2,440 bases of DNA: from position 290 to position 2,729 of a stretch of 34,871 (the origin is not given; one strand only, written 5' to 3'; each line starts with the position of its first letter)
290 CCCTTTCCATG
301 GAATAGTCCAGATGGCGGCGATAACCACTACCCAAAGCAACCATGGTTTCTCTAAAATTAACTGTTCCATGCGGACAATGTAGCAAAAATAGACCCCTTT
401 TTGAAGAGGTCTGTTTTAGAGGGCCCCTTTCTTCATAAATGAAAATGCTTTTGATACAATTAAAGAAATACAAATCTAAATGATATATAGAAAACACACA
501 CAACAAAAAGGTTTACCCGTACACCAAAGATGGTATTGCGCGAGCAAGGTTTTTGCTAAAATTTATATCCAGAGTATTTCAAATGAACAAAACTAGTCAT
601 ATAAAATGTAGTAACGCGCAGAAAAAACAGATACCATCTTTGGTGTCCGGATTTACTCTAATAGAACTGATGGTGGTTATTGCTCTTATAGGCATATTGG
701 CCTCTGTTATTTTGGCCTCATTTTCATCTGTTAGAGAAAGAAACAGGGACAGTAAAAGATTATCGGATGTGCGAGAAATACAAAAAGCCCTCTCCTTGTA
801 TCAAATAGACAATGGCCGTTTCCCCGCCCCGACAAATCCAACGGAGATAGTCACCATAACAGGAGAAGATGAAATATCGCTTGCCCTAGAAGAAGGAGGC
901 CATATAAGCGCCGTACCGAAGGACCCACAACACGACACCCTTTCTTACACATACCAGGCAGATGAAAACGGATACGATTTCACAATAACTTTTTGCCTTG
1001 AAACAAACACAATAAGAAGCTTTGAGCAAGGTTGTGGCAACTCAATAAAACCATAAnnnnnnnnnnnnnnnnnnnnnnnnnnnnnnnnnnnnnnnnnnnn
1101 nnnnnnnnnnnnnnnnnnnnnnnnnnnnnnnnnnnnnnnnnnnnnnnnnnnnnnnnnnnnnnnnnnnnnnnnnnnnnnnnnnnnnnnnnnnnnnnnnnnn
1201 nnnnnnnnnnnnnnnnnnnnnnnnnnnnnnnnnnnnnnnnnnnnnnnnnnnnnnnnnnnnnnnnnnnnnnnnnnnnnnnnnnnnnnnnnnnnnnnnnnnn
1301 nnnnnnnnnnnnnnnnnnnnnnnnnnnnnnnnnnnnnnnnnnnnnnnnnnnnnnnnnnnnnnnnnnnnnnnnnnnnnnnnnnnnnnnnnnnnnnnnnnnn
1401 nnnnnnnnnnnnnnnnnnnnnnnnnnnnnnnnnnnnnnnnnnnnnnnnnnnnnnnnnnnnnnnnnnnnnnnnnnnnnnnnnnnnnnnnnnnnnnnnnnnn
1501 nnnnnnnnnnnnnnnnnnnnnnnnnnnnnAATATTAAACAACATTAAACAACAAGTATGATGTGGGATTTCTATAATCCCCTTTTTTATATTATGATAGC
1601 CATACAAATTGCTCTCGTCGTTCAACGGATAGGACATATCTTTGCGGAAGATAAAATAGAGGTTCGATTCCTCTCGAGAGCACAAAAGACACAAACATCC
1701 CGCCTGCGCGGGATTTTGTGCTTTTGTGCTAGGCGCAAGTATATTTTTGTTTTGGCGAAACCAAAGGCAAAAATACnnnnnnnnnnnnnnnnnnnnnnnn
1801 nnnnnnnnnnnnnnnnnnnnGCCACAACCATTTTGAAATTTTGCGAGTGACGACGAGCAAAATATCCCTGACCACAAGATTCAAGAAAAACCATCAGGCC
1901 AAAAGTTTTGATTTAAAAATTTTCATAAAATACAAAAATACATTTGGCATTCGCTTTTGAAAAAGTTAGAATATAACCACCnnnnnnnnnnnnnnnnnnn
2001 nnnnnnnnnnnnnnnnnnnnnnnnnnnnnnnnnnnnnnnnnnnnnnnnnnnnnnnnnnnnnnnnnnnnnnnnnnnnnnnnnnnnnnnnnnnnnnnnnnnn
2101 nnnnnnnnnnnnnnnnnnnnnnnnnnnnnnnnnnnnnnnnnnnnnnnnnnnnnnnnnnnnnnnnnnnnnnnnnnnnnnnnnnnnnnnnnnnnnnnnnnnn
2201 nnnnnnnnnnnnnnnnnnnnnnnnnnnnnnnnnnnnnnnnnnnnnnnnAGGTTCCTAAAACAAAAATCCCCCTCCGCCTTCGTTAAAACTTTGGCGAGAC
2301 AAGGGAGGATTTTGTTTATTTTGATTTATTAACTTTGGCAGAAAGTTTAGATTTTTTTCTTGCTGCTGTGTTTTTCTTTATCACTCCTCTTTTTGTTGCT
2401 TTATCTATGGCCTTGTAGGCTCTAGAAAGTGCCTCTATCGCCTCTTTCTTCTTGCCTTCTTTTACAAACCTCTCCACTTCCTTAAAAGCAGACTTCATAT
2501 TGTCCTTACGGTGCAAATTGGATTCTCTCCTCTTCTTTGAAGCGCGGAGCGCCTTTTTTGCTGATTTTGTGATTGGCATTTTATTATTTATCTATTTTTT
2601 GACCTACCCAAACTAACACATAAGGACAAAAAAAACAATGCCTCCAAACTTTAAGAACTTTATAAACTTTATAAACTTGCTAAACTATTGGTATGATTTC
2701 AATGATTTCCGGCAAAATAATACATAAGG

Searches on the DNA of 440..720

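Call 68: search_rna_families(source=window, start=440, end=720, threshold=evalue, max_evalue=10)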
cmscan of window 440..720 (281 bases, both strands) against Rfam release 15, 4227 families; matches with E-value up to 10: 1.
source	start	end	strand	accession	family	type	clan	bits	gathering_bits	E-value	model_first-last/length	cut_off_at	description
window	524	643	-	RF01005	MIR530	Gene; miRNA;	-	17.8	85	0.5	1-172/172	no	MIR530 microRNA precursor family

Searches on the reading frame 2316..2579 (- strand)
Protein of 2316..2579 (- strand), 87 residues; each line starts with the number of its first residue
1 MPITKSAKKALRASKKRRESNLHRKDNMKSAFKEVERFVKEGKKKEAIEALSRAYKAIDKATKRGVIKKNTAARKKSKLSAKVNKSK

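Call 50: search_protein_families(library=pfam, proteins=[window:2316-2579:-], max_evalue=0.001)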
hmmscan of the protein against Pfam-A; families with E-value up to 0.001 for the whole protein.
window:2316-2579:- (87 aa): 1 family
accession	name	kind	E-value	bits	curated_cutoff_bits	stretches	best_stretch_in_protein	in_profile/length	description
PF01649.23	Ribosomal_S20p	-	5e-22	78.8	29.5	1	4-84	3-83/83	Ribosomal protein S20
